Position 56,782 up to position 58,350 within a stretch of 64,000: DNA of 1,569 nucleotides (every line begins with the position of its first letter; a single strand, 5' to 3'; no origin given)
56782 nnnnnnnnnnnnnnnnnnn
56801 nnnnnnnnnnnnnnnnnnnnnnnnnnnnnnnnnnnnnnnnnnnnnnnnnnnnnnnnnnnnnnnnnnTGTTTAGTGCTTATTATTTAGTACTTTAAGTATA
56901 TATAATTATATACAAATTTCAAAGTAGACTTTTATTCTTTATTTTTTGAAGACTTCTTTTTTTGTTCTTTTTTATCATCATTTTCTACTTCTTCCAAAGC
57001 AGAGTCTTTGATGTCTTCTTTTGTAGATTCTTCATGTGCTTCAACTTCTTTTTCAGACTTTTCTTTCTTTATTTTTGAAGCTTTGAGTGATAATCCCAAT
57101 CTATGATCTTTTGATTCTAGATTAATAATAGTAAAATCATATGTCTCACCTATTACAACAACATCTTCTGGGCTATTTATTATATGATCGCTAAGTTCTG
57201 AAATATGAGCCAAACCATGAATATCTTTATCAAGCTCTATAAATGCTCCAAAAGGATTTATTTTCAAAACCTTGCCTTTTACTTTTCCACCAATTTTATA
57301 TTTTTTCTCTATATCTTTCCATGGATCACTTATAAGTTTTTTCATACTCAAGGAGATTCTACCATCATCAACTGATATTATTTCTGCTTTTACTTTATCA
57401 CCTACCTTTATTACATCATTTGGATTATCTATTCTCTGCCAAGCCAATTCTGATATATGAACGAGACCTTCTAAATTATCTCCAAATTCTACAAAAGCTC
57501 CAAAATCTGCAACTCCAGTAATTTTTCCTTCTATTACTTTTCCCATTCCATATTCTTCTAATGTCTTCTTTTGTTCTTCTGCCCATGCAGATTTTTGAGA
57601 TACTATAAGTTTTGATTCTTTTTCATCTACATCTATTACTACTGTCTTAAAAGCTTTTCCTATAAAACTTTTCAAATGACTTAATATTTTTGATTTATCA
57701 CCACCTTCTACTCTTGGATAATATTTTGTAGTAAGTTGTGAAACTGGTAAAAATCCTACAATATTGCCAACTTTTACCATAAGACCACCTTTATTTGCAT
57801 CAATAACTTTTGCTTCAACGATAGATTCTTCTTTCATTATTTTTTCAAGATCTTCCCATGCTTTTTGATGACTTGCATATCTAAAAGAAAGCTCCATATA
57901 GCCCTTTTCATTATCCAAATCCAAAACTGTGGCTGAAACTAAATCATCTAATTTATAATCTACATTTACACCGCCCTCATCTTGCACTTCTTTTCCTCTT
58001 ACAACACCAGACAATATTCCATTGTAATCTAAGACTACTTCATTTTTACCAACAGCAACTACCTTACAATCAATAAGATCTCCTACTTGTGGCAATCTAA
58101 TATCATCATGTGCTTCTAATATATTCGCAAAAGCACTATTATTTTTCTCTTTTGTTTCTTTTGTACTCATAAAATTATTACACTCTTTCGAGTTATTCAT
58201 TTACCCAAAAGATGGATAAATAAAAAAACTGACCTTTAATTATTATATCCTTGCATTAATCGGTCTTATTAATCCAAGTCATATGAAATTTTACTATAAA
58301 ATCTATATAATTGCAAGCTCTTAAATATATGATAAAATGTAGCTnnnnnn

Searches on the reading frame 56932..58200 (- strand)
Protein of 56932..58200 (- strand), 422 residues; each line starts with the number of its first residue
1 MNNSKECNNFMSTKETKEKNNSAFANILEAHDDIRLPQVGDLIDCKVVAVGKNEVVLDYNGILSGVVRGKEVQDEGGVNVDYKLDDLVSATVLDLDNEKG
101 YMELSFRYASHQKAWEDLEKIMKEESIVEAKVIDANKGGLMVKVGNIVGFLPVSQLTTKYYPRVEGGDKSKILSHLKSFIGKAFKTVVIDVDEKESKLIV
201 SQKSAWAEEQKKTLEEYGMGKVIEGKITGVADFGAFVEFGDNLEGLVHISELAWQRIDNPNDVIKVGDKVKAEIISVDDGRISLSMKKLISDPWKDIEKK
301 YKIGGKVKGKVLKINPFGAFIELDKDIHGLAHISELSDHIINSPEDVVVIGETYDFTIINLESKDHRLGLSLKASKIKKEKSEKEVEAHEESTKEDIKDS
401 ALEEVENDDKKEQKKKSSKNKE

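Call 12: search_protein_families(library=pfam, proteins=[window:56932-58200:-], max_evalue=0.001)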
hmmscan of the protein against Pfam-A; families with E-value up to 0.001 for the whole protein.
window:56932-58200:- (422 aa): 4 families
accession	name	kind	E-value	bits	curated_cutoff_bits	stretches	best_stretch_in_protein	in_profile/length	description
PF00575.29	S1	-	1.1e-47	160.8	22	3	220-287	5-74/74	S1 RNA binding domain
PF23459.1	S1_RRP5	-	2e-18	67.1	27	1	304-372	4-72/72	RRP5 S1 domain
PF21710.3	Spt6_S1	-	3.2e-07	31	27.5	0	210-285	10-83/91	Spt6, S1/OB domain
PF13509.12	S1_2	-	9.9e-05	22.8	21.8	0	220-253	2-35/61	S1 domain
